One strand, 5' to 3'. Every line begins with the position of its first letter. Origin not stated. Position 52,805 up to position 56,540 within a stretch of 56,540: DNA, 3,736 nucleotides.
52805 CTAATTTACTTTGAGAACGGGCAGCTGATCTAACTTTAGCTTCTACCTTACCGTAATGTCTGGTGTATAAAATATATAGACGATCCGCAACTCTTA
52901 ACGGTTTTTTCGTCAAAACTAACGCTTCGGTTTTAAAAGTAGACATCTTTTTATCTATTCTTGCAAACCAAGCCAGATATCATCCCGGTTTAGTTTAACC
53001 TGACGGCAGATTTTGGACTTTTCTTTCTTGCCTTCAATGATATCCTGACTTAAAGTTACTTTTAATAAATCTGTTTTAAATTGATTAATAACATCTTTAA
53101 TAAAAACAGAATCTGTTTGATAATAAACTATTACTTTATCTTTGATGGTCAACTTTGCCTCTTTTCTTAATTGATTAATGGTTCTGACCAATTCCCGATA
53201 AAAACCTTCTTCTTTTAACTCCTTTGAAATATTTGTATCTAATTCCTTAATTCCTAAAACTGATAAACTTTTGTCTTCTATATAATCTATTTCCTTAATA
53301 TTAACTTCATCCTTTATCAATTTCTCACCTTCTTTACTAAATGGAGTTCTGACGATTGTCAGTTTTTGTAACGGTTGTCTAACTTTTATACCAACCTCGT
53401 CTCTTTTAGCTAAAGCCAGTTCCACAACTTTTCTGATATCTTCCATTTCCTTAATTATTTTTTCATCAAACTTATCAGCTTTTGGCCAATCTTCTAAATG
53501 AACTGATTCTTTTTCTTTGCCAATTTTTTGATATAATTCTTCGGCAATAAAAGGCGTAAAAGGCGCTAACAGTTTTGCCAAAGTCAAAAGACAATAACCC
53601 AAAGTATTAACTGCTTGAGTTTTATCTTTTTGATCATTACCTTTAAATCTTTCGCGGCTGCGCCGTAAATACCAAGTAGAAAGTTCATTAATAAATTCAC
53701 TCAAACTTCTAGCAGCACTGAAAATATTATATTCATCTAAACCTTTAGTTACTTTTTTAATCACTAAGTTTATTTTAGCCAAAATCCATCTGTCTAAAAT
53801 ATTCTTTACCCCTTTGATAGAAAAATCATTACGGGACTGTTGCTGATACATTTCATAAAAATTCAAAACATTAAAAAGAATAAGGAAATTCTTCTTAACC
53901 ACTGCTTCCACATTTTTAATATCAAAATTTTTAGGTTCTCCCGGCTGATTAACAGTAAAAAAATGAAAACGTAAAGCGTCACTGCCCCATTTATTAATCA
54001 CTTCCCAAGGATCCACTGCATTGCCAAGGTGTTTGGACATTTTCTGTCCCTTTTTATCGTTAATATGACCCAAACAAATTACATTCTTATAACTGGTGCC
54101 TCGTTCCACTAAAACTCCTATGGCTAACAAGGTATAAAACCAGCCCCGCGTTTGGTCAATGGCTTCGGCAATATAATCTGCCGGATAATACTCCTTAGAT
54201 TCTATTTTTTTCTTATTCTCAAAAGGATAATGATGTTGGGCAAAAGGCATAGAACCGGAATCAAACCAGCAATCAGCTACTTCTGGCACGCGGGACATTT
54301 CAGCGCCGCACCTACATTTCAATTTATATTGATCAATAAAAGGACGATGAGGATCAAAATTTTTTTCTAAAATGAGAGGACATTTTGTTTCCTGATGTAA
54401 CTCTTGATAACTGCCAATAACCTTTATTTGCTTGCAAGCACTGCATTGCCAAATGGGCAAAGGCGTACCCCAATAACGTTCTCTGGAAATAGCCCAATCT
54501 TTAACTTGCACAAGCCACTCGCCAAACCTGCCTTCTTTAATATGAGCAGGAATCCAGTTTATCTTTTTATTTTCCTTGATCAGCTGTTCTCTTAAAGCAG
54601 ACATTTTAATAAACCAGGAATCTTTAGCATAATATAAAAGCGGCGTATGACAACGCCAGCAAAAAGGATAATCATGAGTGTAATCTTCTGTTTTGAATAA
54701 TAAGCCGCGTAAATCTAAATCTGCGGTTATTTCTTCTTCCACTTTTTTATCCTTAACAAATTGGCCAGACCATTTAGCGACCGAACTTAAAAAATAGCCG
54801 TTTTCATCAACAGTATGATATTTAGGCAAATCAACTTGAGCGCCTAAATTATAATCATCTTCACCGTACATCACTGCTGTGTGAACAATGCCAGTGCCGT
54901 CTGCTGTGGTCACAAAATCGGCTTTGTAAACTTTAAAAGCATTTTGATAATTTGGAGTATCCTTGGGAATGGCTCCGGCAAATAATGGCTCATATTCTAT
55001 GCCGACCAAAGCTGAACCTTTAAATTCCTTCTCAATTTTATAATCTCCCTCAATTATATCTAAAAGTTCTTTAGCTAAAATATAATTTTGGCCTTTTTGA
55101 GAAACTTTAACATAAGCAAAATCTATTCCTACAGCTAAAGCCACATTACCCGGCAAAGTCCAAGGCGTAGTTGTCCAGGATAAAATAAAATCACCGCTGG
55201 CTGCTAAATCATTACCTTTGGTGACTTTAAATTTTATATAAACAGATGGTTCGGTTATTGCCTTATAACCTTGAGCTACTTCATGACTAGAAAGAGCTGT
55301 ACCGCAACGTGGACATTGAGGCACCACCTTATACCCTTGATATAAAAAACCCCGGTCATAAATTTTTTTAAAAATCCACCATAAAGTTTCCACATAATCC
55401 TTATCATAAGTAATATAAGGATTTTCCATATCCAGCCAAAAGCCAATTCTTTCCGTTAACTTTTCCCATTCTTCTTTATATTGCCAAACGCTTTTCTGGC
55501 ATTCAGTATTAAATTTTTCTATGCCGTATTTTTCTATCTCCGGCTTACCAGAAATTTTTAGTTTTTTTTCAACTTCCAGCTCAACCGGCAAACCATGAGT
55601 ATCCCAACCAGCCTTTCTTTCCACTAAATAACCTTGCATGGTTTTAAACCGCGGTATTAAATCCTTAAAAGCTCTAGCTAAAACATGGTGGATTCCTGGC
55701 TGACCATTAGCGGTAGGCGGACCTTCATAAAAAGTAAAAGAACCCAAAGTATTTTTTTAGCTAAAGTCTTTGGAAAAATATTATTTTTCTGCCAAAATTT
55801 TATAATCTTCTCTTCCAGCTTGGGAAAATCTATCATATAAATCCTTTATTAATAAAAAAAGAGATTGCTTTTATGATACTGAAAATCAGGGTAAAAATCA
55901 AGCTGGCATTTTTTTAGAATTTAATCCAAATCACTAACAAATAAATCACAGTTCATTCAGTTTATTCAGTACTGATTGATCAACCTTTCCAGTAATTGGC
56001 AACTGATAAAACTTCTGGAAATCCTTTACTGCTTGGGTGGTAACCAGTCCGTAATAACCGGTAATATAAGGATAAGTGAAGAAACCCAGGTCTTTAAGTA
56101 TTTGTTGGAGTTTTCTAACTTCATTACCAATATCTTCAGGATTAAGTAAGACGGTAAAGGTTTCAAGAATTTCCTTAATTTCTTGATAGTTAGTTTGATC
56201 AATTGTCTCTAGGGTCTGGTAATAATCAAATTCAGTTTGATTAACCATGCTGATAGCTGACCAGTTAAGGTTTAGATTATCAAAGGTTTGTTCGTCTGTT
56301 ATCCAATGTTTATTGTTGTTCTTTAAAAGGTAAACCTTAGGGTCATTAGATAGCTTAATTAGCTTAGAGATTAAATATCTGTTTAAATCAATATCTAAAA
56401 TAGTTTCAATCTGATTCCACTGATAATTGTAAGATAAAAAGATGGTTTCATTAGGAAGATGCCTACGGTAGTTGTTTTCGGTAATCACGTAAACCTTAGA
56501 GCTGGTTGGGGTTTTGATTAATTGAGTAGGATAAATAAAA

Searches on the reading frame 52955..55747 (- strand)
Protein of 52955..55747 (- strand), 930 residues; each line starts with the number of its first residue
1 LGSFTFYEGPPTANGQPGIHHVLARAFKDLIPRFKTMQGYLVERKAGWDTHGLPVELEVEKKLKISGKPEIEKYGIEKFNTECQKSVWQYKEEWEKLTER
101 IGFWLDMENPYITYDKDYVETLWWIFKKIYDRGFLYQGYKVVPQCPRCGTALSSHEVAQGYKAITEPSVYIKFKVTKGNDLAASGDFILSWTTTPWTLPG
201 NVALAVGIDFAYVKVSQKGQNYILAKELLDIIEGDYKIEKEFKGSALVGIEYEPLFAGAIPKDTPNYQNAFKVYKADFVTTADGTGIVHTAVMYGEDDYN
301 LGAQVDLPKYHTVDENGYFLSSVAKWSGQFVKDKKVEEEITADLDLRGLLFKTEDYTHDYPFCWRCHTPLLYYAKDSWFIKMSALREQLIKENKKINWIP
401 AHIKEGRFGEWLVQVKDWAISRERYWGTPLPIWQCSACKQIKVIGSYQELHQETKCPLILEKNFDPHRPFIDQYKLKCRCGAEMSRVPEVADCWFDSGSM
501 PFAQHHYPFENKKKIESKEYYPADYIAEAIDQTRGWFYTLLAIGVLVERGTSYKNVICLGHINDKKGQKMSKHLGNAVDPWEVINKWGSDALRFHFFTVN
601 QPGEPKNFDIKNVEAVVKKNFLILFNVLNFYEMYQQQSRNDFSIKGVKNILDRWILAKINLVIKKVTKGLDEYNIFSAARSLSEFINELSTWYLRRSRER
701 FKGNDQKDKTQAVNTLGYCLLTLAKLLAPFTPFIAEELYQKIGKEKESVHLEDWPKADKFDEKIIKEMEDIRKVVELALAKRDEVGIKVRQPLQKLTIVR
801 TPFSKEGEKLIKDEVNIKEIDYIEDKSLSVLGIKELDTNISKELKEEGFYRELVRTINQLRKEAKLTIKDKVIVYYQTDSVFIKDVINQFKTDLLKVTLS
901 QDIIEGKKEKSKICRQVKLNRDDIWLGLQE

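Call 85: search_protein_families(library=pfam, proteins=[window:52955-55747:-], max_evalue=0.0001)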
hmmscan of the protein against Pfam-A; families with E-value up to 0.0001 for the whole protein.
window:52955-55747:- (930 aa): 4 families
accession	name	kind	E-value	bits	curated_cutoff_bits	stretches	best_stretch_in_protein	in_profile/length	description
PF00133.28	tRNA-synt_1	-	3.6e-115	385.5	22.7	1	3-597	24-403/414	tRNA synthetases class I (I, L, M and V)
PF08264.19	Anticodon_1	-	8.2e-39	133.3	25.1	1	652-795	1-146/148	Anticodon-binding domain of tRNA ligase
PF19302.4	DUF5915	-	5.9e-16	59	27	1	836-924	104-188/195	Domain of unknown function (DUF5915)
PF09334.17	tRNA-synt_1g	-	2.8e-14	53.1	20.1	0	548-619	307-377/391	tRNA synthetases class I (M)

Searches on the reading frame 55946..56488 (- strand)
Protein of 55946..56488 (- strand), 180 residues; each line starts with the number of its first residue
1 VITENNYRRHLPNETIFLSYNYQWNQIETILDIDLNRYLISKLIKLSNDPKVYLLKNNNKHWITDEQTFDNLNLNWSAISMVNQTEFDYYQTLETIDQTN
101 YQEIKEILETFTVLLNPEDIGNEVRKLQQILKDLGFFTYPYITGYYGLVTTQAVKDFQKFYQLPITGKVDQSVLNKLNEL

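Call 115: search_protein_families(library=pfam, proteins=[window:55946-56488:-], max_evalue=0.0001)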
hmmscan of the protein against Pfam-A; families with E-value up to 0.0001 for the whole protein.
window:55946-56488:- (180 aa): 1 family
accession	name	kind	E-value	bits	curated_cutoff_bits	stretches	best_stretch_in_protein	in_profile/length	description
PF01471.23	PG_binding_1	-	2.6e-17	63.2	23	1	121-177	2-57/57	Putative peptidoglycan binding domain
